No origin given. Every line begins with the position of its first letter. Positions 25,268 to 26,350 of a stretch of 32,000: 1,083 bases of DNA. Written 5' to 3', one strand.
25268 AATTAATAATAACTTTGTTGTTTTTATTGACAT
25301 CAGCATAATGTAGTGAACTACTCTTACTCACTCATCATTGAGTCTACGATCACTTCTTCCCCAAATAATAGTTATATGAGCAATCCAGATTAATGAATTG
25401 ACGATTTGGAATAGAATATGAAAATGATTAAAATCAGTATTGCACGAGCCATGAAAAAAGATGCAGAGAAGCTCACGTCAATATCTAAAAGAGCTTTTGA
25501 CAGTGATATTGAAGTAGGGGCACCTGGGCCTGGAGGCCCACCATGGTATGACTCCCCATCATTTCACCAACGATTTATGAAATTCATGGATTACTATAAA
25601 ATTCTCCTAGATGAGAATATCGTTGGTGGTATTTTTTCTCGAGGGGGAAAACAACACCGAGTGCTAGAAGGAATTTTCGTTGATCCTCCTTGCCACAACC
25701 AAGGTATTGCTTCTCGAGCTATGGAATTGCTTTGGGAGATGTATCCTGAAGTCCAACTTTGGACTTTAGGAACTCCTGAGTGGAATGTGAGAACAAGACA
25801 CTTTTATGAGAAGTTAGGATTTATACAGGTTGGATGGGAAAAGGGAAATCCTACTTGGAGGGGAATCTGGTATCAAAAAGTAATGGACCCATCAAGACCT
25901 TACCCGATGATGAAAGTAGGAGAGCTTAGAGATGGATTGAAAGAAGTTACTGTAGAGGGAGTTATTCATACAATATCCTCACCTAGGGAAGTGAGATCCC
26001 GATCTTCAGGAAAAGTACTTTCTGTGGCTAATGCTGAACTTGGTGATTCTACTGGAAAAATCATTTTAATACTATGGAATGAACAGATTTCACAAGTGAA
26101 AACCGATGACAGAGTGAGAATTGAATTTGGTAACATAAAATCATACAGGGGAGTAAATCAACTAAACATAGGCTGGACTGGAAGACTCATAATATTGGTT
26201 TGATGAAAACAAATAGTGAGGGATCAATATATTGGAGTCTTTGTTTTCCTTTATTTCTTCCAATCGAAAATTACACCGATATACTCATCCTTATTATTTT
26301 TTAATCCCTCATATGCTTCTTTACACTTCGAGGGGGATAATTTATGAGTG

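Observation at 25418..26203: GNAT acetyltransferase fused to an archaeal SSB-type OB fold

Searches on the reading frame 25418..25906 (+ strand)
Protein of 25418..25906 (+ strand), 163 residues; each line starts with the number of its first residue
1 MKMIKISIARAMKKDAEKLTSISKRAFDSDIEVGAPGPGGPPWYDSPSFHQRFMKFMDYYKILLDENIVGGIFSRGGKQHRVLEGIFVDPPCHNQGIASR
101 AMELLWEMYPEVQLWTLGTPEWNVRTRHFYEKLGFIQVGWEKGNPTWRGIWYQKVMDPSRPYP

Call 4: search_protein_families(library=pfam, proteins=[window:25418-25906:+], max_evalue=1)
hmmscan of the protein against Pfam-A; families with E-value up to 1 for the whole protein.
window:25418-25906:+ (163 aa): 5 families
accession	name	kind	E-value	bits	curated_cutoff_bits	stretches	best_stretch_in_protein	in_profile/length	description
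PF00583.31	Acetyltransf_1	-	9.3e-12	45.7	20.7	1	55-135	31-116/116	Acetyltransferase (GNAT) family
PF13508.13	Acetyltransf_7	-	1.8e-09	38.3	27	1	64-136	10-83/84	Acetyltransferase (GNAT) domain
PF13673.13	Acetyltransf_10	-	1.3e-06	28.8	23.6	1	49-141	22-113/128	Acetyltransferase (GNAT) domain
PF13302.13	Acetyltransf_3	-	0.13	13.4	25.4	1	68-135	65-137/138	Acetyltransferase (GNAT) domain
PF08445.16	FR47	-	0.24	11.9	22.1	1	83-138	24-80/86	FR47-like protein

Call 31: search_protein_representatives(protein=window:25418-25906:+)
Query: 163 residues. Proteins with E-value up to 0.001 (for the whole library): 803; up to 1e-10: 268; up to 1e-30: 20. The best 150 are listed.
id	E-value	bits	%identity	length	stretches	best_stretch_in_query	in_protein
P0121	5.6e-55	202.3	59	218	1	6-162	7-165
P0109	4.4e-53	196.1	55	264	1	6-162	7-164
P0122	1.3e-47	178.3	56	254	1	7-158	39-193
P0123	3.7e-46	173.6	50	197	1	4-155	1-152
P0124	4.0e-45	170.2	52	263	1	5-158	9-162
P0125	2.0e-44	168.0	46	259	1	5-155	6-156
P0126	4.6e-43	163.5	49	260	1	2-157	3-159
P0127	9.0e-43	162.6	54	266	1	2-158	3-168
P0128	2.3e-41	158.0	54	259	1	5-156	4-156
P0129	2.7e-39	151.2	49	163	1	6-159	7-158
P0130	5.1e-39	150.3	52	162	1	6-141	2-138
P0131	3.1e-38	147.8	48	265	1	6-156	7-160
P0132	2.6e-37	144.8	51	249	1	6-141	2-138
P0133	5.7e-37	143.7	47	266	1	6-159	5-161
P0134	3.1e-36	141.3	67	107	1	3-107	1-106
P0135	1.2e-35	139.4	49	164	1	5-140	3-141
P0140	1.7e-30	122.6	47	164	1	6-154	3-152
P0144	4.3e-28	114.8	44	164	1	6-140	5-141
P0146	4.6e-27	111.4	46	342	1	10-139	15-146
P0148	7.5e-27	110.7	42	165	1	6-154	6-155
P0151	3.8e-26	108.4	40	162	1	6-154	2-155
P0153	7.9e-26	107.4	44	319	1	6-142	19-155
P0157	7.7e-25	104.1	42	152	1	6-141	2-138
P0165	6.3e-23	97.9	42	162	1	7-143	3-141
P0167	1.3e-22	96.9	40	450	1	6-155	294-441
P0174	1.4e-21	93.5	37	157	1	6-152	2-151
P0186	5.0e-20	88.5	39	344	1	6-144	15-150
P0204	3.9e-18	82.3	43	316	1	6-141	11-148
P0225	6.9e-17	78.2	39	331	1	14-140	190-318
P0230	1.3e-16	77.4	34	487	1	5-138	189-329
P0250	1.4e-15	74.0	34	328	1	6-138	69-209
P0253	1.7e-15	73.7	39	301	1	7-139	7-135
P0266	8.5e-15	71.4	35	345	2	51-135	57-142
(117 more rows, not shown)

Call 32: search_protein_families(library=pfam, proteins=[P0146, P0153, P0167, P0186, P0204, P0225, P0230, P0250, P0253, P0266], max_evalue=0.001)
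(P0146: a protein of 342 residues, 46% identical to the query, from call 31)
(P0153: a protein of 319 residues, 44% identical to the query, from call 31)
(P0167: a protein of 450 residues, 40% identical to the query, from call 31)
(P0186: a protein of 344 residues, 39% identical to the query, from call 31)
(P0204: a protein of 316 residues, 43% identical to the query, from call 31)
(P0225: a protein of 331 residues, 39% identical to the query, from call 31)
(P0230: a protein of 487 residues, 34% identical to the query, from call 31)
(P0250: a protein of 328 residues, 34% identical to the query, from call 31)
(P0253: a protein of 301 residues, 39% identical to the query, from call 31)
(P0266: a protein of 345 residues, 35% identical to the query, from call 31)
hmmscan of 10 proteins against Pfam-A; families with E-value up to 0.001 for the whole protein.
P0146 (342 aa): 2 families
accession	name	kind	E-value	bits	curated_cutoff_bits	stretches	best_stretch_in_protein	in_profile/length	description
PF00583.31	Acetyltransf_1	-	1.1e-06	29.3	20.7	1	54-141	24-115/116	Acetyltransferase (GNAT) family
PF13508.13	Acetyltransf_7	-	5.7e-06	27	27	1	69-141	7-81/84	Acetyltransferase (GNAT) domain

P0153 (319 aa): 6 families
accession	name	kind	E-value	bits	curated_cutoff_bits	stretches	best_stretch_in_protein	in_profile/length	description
PF00583.31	Acetyltransf_1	-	3.6e-13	50.3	20.7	1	72-149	36-116/116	Acetyltransferase (GNAT) family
PF13508.13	Acetyltransf_7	-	3.6e-13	50.1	27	1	76-151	9-84/84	Acetyltransferase (GNAT) domain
PF00805.28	Pentapeptide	-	1.1e-12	47.7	20.2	1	177-210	6-39/40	Pentapeptide repeats (8 copies)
PF13599.13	Pentapeptide_4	-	1.6e-12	47.7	38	1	177-249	6-78/78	Pentapeptide repeat region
PF13673.13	Acetyltransf_10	-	3.8e-08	33.8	23.6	1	72-154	33-112/128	Acetyltransferase (GNAT) domain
PF08445.16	FR47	-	4.5e-05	23.8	22.1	1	97-154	24-82/86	FR47-like protein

P0167 (450 aa): 4 families
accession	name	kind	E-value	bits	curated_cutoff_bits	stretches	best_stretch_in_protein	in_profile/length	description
PF00583.31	Acetyltransf_1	-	4.6e-11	43.5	20.7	1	337-425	24-116/116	Acetyltransferase (GNAT) family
PF13508.13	Acetyltransf_7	-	5.5e-10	39.9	27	1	349-426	4-83/84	Acetyltransferase (GNAT) domain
PF13673.13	Acetyltransf_10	-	8.5e-07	29.4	23.6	1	336-428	21-110/128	Acetyltransferase (GNAT) domain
PF01841.26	Transglut_core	-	8.8e-06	26.4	23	1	96-153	53-108/108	Transglutaminase-like superfamily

P0186 (344 aa): 6 families
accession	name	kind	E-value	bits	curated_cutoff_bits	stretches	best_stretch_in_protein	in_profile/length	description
PF13599.13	Pentapeptide_4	-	3.3e-16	59.6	38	3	163-230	4-71/78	Pentapeptide repeat region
PF00805.28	Pentapeptide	-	8.9e-12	44.8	20.2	0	169-193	10-34/40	Pentapeptide repeats (8 copies)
PF00583.31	Acetyltransf_1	-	4.1e-10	40.4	20.7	1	61-142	32-116/116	Acetyltransferase (GNAT) family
PF13508.13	Acetyltransf_7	-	1e-08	35.9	27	1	68-143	8-83/84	Acetyltransferase (GNAT) domain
PF13673.13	Acetyltransf_10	-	1.6e-07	31.8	23.6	1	70-148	38-113/128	Acetyltransferase (GNAT) domain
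PF13576.12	Pentapeptide_3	-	2.4e-07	31.3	27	0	167-188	17-39/48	Pentapeptide repeats (9 copies)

P0204 (316 aa): 6 families
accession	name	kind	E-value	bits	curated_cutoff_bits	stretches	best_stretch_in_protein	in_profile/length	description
PF13508.13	Acetyltransf_7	-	3.4e-10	40.6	27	1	63-143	3-83/84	Acetyltransferase (GNAT) domain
PF00583.31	Acetyltransf_1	-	2.6e-09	37.8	20.7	1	60-142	30-116/116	Acetyltransferase (GNAT) family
PF00805.28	Pentapeptide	-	2.7e-09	36.9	20.2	0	270-296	14-40/40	Pentapeptide repeats (8 copies)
PF13599.13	Pentapeptide_4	-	2.1e-08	34.5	38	0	189-245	2-53/78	Pentapeptide repeat region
PF13673.13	Acetyltransf_10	-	1.4e-06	28.7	23.6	1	55-148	21-113/128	Acetyltransferase (GNAT) domain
PF13576.12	Pentapeptide_3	-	6.1e-05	23.6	27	0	201-242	2-46/48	Pentapeptide repeats (9 copies)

P0225 (331 aa): 5 families
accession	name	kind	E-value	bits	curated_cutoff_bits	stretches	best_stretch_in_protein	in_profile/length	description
PF00583.31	Acetyltransf_1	-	2.9e-10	40.9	20.7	1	228-313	29-116/116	Acetyltransferase (GNAT) family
PF13238.12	AAA_18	-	2.6e-07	31.6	29.4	1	6-113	1-118/128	AAA domain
PF13508.13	Acetyltransf_7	-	3.5e-06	27.8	27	1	234-314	5-83/84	Acetyltransferase (GNAT) domain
PF13673.13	Acetyltransf_10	-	0.0007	20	23.6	0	223-318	21-112/128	Acetyltransferase (GNAT) domain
PF13189.12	Cytidylate_kin2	-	0.00098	19.8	28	0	5-34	1-30/176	Cytidylate kinase-like family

P0230 (487 aa): 9 families
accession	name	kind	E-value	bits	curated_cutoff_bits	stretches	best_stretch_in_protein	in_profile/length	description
PF13302.13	Acetyltransf_3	-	2.7e-28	99.8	25.4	1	12-154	2-137/138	Acetyltransferase (GNAT) domain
PF00583.31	Acetyltransf_1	-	3.2e-25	89.1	20.7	2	239-326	21-116/116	Acetyltransferase (GNAT) family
PF13508.13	Acetyltransf_7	-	1.5e-15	57.7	27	1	248-327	4-83/84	Acetyltransferase (GNAT) domain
PF13599.13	Pentapeptide_4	-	6.5e-13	49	38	2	365-426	17-78/78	Pentapeptide repeat region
PF13673.13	Acetyltransf_10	-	1.9e-08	34.8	23.6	1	248-334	32-114/128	Acetyltransferase (GNAT) domain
PF00805.28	Pentapeptide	-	2.2e-07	30.7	20.2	0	380-402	7-29/40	Pentapeptide repeats (8 copies)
PF08445.16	FR47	-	0.00091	19.6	22.1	0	105-157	30-80/86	FR47-like protein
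PF13523.12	Acetyltransf_8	-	0.00091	19.3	27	0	106-156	89-139/145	Acetyltransferase (GNAT) domain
PF12568.14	PanZ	-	0.00095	19.1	22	0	249-317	40-107/128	Acetyltransferase (GNAT) domain, PanZ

P0250 (328 aa): 6 families
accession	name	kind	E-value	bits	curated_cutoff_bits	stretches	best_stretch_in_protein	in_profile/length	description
PF13508.13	Acetyltransf_7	-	1.5e-11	45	27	1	129-207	5-83/84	Acetyltransferase (GNAT) domain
PF00583.31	Acetyltransf_1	-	5.8e-11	43.1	20.7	1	120-206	26-116/116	Acetyltransferase (GNAT) family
PF13673.13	Acetyltransf_10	-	1.6e-10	41.5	23.6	1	118-215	21-115/128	Acetyltransferase (GNAT) domain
PF13599.13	Pentapeptide_4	-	9.2e-09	35.7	38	1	244-308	13-77/78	Pentapeptide repeat region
PF13302.13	Acetyltransf_3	-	1.8e-08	35.6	25.4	0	69-176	2-104/138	Acetyltransferase (GNAT) domain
PF00805.28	Pentapeptide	-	4.6e-05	23.3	20.2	1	271-299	10-38/40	Pentapeptide repeats (8 copies)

P0253 (301 aa): 6 families
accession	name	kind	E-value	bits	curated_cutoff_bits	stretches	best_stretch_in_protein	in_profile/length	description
PF13599.13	Pentapeptide_4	-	9.1e-11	42.1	38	1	229-278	26-75/78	Pentapeptide repeat region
PF13508.13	Acetyltransf_7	-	1.4e-07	32.2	27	1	53-133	4-84/84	Acetyltransferase (GNAT) domain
PF00583.31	Acetyltransf_1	-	1.6e-07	32.1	20.7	1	52-131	33-116/116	Acetyltransferase (GNAT) family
PF13673.13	Acetyltransf_10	-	6.2e-06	26.7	23.6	1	52-136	30-112/128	Acetyltransferase (GNAT) domain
PF13576.12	Pentapeptide_3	-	0.0002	21.9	27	0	228-268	3-46/48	Pentapeptide repeats (9 copies)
PF00805.28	Pentapeptide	-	0.00024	21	20.2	0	228-257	10-39/40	Pentapeptide repeats (8 copies)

P0266 (345 aa): 4 families
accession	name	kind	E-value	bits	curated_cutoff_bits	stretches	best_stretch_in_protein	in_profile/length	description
PF00583.31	Acetyltransf_1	-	4.1e-16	59.8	20.7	2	62-142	32-116/116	Acetyltransferase (GNAT) family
PF13508.13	Acetyltransf_7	-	2.5e-12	47.4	27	2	71-143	11-83/84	Acetyltransferase (GNAT) domain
PF13673.13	Acetyltransf_10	-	9.2e-10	39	23.6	1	48-115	14-80/128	Acetyltransferase (GNAT) domain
PF12568.14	PanZ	-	2.4e-08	34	22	1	76-129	51-104/128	Acetyltransferase (GNAT) domain, PanZ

Call 33: list_cluster_members(proteins=[P0129, P0135, P0140, P0144, P0148, P0151, P0157, P0165, P0174, P0123])
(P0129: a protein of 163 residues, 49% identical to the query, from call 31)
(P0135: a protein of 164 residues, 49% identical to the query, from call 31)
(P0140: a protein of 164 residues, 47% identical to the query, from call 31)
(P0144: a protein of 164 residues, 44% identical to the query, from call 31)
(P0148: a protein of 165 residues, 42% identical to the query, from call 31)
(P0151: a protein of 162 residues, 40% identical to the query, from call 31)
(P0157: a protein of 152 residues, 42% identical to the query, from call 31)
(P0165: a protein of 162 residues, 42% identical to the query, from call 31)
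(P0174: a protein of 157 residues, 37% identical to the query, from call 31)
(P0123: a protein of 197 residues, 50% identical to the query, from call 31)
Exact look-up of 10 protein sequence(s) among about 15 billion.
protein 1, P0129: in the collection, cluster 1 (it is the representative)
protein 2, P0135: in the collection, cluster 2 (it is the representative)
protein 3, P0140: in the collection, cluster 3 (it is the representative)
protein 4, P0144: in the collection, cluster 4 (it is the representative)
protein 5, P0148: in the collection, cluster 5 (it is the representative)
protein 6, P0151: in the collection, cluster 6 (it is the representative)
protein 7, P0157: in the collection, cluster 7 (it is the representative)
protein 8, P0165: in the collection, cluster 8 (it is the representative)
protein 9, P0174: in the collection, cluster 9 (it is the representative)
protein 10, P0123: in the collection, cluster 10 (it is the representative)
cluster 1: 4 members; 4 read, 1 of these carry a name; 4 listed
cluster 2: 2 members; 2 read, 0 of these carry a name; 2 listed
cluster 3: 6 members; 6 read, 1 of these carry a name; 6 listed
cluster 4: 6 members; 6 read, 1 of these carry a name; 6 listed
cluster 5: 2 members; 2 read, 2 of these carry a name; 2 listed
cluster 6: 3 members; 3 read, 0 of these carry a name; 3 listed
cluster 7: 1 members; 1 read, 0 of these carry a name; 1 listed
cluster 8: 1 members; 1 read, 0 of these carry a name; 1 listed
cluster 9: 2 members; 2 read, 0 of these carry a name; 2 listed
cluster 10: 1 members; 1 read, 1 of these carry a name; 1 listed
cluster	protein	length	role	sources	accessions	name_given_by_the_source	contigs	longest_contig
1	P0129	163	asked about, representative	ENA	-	-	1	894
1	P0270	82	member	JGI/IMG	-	GNAT superfamily N-acetyltransferase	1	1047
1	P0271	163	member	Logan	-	-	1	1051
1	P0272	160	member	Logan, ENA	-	-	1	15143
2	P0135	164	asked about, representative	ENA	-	-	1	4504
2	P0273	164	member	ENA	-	-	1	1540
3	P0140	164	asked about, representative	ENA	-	-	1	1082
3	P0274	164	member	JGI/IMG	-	GNAT superfamily N-acetyltransferase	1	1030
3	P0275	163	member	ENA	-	-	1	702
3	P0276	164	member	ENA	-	-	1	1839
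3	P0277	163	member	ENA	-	-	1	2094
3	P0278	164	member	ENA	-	-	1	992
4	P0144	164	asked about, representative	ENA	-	-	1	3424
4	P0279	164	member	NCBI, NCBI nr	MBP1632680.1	MAG: hypothetical protein H6Q11_968 [Acidobacteria bacterium] | hypothetical protein [Acidobacteriota bacterium]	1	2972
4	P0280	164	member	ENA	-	-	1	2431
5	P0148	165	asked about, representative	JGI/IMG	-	RimJ/RimL family protein N-acetyltransferase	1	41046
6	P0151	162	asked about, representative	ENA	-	-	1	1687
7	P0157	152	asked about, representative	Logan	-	-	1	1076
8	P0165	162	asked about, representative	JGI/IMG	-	-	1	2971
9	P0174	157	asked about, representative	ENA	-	-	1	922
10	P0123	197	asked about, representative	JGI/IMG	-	hypothetical protein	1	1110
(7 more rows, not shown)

Call 47: search_protein_families(library=ncbifam, proteins=[P0129, P0144, P0148, P0153, P0186], max_evalue=0.001)
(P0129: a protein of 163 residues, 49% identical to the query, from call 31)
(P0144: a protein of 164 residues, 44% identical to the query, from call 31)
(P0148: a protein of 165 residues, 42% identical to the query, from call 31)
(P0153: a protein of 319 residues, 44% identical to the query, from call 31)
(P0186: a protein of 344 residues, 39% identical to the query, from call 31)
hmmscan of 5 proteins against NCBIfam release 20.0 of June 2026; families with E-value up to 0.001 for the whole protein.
P0129 (163 aa): 1 family
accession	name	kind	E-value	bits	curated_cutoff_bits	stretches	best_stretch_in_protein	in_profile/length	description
NF007807.0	PRK10514.1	equivalog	7.1e-05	22.8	134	1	74-147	65-131/147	acetyltransferase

P0144 (164 aa): 0 families

P0148 (165 aa): 2 families
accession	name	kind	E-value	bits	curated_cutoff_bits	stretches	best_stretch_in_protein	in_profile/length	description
TIGR01575.1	rimI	equivalog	2.8e-06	27.5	86.4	1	51-141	25-117/132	ribosomal protein S18-alanine N-acetyltransferase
NF007807.0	PRK10514.1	equivalog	4.4e-05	23.4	134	1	87-151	76-140/147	acetyltransferase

P0153 (319 aa): 12 families
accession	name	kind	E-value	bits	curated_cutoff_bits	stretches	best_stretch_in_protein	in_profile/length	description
TIGR01575.1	rimI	equivalog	5e-07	29.9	86.4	1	71-160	32-123/132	ribosomal protein S18-alanine N-acetyltransferase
NF047416.1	penta_HetL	equivalog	6e-07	29.1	260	1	177-292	93-210/218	heterocyst differentiation pentapeptide repeat protein HetL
NF002959.0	PRK03624.1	equivalog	1.8e-06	27.7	124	1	77-151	56-131/147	GNAT family acetyltransferase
NF033375.2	penta_rpt_QnrE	exception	1.8e-05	24.8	480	1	177-305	89-206/214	QnrE family quinolone resistance pentapeptide repeat protein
NF033086.2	penta_rpt_Qnr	equivalog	3.4e-05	23.7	240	1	177-305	86-203/211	Qnr family pentapeptide repeat protein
NF000420.1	penta_rpt_QnrB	exception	4.1e-05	23.7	460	1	176-298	88-199/214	QnrB family quinolone resistance pentapeptide repeat protein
NF000349.1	mfpA_AE000516.2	equivalog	0.0001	22.2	360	0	208-298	53-137/183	pentapeptide repeat protein MfpA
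NF007807.0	PRK10514.1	equivalog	0.00032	20.6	134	1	97-154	73-127/147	acetyltransferase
NF038182.1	penta_rpt_SmQnr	exception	0.00044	20.1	460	0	177-300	90-202/215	SmQnr family pentapeptide repeat protein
NF007025.1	PRK09491.1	equivalog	0.00048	20.1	173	0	98-159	66-129/145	ribosomal protein S18-alanine N-acetyltransferase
NF052603.1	penta_Alr5209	equivalog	0.00059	19.9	125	0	188-247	14-73/113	Alr5209 family pentapeptide repeat protein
NF000421.1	penta_rpt_QnrVC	exception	0.00087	19.3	460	0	174-291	28-140/218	QnrVC family quinolone resistance pentapeptide repeat protein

P0186 (344 aa): 9 families
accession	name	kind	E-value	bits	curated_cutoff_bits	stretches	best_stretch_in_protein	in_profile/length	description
NF033086.2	penta_rpt_Qnr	equivalog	1.3e-07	31.6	240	1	166-336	31-203/211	Qnr family pentapeptide repeat protein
NF000349.1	mfpA_AE000516.2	equivalog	1.5e-07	31.4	360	1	185-329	7-152/183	pentapeptide repeat protein MfpA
NF011743.0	PRK15196.1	equivalog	3.5e-07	29.4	354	0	237-324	239-327/350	type III secretion system effector PipB2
NF000420.1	penta_rpt_QnrB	exception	6.1e-07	29.6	460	1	160-334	18-199/214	QnrB family quinolone resistance pentapeptide repeat protein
NF047416.1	penta_HetL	equivalog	3.9e-06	26.5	260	1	165-290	13-173/218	heterocyst differentiation pentapeptide repeat protein HetL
NF052603.1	penta_Alr5209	equivalog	4.7e-05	23.5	125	0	165-224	13-72/113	Alr5209 family pentapeptide repeat protein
NF033375.2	penta_rpt_QnrE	exception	5.1e-05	23.4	480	1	165-332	28-197/214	QnrE family quinolone resistance pentapeptide repeat protein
NF000071.4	penta_rpt_QnrA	exception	0.00012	21.9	450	1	163-334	24-192/218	QnrA family quinolone resistance pentapeptide repeat protein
NF000421.1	penta_rpt_QnrVC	exception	0.00033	20.7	460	1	164-333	35-206/218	QnrVC family quinolone resistance pentapeptide repeat protein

Call 64: find_encoding_contigs(protein=P0148, flank=4000, max_places=2)
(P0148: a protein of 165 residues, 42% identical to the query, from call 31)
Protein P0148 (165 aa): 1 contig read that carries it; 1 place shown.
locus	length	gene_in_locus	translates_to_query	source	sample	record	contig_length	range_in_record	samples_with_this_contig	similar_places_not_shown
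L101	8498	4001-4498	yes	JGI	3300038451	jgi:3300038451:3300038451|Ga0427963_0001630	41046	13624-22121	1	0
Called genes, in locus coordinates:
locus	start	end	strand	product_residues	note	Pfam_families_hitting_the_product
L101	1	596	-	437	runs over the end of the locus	PF01979:Amidohydro_1, PF07969:Amidohydro_3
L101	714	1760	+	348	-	PF00676:E1_dh, PF02775:TPP_enzyme_C (faint), PF13292:DXP_synthase_N (weak)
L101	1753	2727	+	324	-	PF02779:Transket_pyr, PF02780:Transketolase_C, PF17147:PFOR_II (weak)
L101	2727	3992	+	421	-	PF00364:Biotin_lipoyl, PF25917:BSH_RND (weak), PF02817:E3_binding, PF00198:2-oxoacid_dh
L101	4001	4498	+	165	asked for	PF00583:Acetyltransf_1, PF13673:Acetyltransf_10, PF13508:Acetyltransf_7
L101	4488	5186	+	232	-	PF08713:DNA_alkylation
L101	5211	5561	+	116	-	PF07883:Cupin_2 (weak)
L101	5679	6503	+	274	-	PF21948:LplA-B_cat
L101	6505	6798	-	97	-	PF07045:DUF1330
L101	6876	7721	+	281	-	PF04055:Radical_SAM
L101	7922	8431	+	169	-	-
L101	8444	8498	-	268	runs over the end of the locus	PF00459:Inositol_P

Call 65: find_encoding_contigs(protein=P0272, flank=4000, max_places=2)
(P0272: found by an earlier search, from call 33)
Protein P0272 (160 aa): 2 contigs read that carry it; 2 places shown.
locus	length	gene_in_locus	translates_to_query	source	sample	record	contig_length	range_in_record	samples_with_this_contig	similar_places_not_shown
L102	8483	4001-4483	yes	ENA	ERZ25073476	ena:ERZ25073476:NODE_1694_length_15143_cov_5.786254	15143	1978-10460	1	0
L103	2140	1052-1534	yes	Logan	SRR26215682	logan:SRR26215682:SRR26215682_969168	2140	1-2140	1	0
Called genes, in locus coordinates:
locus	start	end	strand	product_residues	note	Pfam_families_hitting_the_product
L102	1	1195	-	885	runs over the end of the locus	PF14508:GH97_N, PF10566:Glyco_hydro_97, PF14509:GH97_C, PF01850:PIN (weak), PF13470:PIN_3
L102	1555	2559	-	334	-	PF19187:HTH_PafC (weak), PF08220:HTH_DeoR (weak), PF08279:HTH_11, PF13280:WYL, PF25583:WCX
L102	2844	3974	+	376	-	PF00248:Aldo_ket_red, PF13183:Fer4_8 (weak), PF13187:Fer4_9 (weak)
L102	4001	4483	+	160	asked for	PF00583:Acetyltransf_1, PF13673:Acetyltransf_10 (weak), PF13508:Acetyltransf_7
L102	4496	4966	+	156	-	PF06445:GyrI-like, PF14526:Cass2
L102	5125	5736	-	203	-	-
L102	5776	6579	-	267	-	-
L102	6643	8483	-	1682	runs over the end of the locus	PF01546:Peptidase_M20 (faint), PF04389:Peptidase_M28, PF13485:Peptidase_MA_2 (weak), PF04389:Peptidase_M28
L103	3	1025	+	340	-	?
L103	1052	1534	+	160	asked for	PF00583:Acetyltransf_1, PF13673:Acetyltransf_10 (weak), PF13508:Acetyltransf_7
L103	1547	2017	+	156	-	PF06445:GyrI-like, PF14526:Cass2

Call 66: find_encoding_contigs(protein=P0186, flank=4000, max_places=2)
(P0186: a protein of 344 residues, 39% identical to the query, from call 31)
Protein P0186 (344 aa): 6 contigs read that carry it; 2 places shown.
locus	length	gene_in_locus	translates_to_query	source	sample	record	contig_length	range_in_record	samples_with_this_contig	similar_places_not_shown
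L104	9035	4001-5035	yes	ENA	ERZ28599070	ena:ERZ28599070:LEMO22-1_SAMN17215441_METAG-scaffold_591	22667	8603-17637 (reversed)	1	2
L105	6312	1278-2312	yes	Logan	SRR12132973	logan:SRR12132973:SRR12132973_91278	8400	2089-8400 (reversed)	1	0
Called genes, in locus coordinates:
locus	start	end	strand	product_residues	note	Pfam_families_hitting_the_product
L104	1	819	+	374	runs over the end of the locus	PF01979:Amidohydro_1, PF07969:Amidohydro_3 (faint)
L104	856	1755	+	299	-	-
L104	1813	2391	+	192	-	PF04229:GrpB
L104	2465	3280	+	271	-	-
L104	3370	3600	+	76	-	-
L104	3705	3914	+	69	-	-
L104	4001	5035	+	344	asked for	PF00583:Acetyltransf_1, PF13673:Acetyltransf_10, PF13508:Acetyltransf_7, PF13599:Pentapeptide_4 (weak), PF00805:Pentapeptide (faint), PF13576:Pentapeptide_3 (faint)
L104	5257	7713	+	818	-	PF00005:ABC_tran (faint), PF02463:SMC_N (faint), PF13191:AAA_16 (faint), PF13304:AAA_21 (faint), PF13555:AAA_29 (faint), PF20703:nSTAND1 (faint)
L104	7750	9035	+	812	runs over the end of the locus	PF00005:ABC_tran (faint), PF02463:SMC_N (weak), PF13555:AAA_29 (faint), PF20703:nSTAND1 (faint)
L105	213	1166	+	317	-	PF04055:Radical_SAM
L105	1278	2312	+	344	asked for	PF00583:Acetyltransf_1, PF13673:Acetyltransf_10, PF13508:Acetyltransf_7, PF13599:Pentapeptide_4 (weak), PF00805:Pentapeptide (faint), PF13576:Pentapeptide_3 (faint)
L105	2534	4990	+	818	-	PF00005:ABC_tran (faint), PF02463:SMC_N (faint), PF13555:AAA_29 (faint), PF20703:nSTAND1 (faint)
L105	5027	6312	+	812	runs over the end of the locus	PF00005:ABC_tran (faint), PF02463:SMC_N (weak), PF13555:AAA_29 (faint), PF20703:nSTAND1 (faint)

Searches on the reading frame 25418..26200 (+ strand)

Call 4: search_protein_families(library=pfam, proteins=[window:25418-26200:+], max_evalue=1)
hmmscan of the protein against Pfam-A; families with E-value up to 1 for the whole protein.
window:25418-26200:+ (261 aa): 7 families
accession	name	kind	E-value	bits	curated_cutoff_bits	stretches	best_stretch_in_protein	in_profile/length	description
PF00583.31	Acetyltransf_1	-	2.7e-11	44.2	20.7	1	57-135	33-116/116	Acetyltransferase (GNAT) family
PF13508.13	Acetyltransf_7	-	4.4e-09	37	27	1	64-136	10-83/84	Acetyltransferase (GNAT) domain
PF01336.31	tRNA_anti-codon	-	1.8e-07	31.5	27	1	177-249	1-67/75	OB-fold nucleic acid binding domain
PF21473.3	Ssb-like_OB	-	5.5e-07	30.1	24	1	184-257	22-95/97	Single-stranded DNA binding protein Ssb-like, OB fold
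PF13673.13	Acetyltransf_10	-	3.9e-06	27.3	23.6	1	49-141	22-113/128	Acetyltransferase (GNAT) domain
PF16900.11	REPA_OB_2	-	0.016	15.6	27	1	177-232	13-69/98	Replication protein A OB domain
PF13883.13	CREG_beta-barrel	-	0.038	14.4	27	1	178-226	17-65/167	CREG, beta-barrel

Call 5: search_protein_families(library=ncbifam, proteins=[window:25418-26200:+], max_evalue=1)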
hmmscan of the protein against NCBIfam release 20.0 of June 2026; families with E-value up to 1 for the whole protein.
window:25418-26200:+ (261 aa): 18 families
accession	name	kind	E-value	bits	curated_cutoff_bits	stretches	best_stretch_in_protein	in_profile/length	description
NF005049.0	PRK06461.1-3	equivalog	3.3e-14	53.3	188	1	165-256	5-95/144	single-stranded DNA-binding protein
NF005050.0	PRK06461.1-4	equivalog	9.7e-13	48.5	176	1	164-256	5-95/151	single-stranded DNA-binding protein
NF009030.0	PRK12366.1-1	equivalog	2.3e-08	32.9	1147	1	161-258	412-509/796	replication factor A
NF005051.0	PRK06461.1-5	equivalog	4.2e-08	33.3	235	1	166-253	4-89/146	single-stranded DNA-binding protein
NF005048.0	PRK06461.1-1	equivalog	2.2e-07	31.3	230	1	166-253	4-89/148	single-stranded DNA-binding protein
NF012035.0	PRK15491.1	equivalog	1e-06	28.2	362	1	165-238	167-242/374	replication factor A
NF006255.0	PRK08402.1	equivalog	1.8e-06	27.1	442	1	163-259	61-161/355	replication factor A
NF005551.0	PRK07211.1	equivalog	8e-06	25.4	575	1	166-255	163-254/485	single-stranded DNA binding protein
NF005554.0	PRK07218.1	equivalog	9.7e-06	24.8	447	1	163-254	57-143/423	Single-stranded DNA binding protein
NF007807.0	PRK10514.1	equivalog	1.1e-05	25.4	134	1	82-142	72-129/147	acetyltransferase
NF009034.0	PRK12366.1-5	equivalog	1.1e-05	24.1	789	1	167-250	64-149/642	replication factor A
NF011288.0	PRK14699.1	equivalog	4.5e-05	22.5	544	1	167-231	279-345/484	replication factor A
TIGR01575.1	rimI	equivalog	0.00018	21.7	86.4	1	42-141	17-118/132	ribosomal protein S18-alanine N-acetyltransferase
NF009032.0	PRK12366.1-3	equivalog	0.002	16.5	773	1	189-258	305-494/651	replication factor A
NF007853.0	PRK10562.1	equivalog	0.0038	17.4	125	1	80-147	68-132/146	N-acetyltransferase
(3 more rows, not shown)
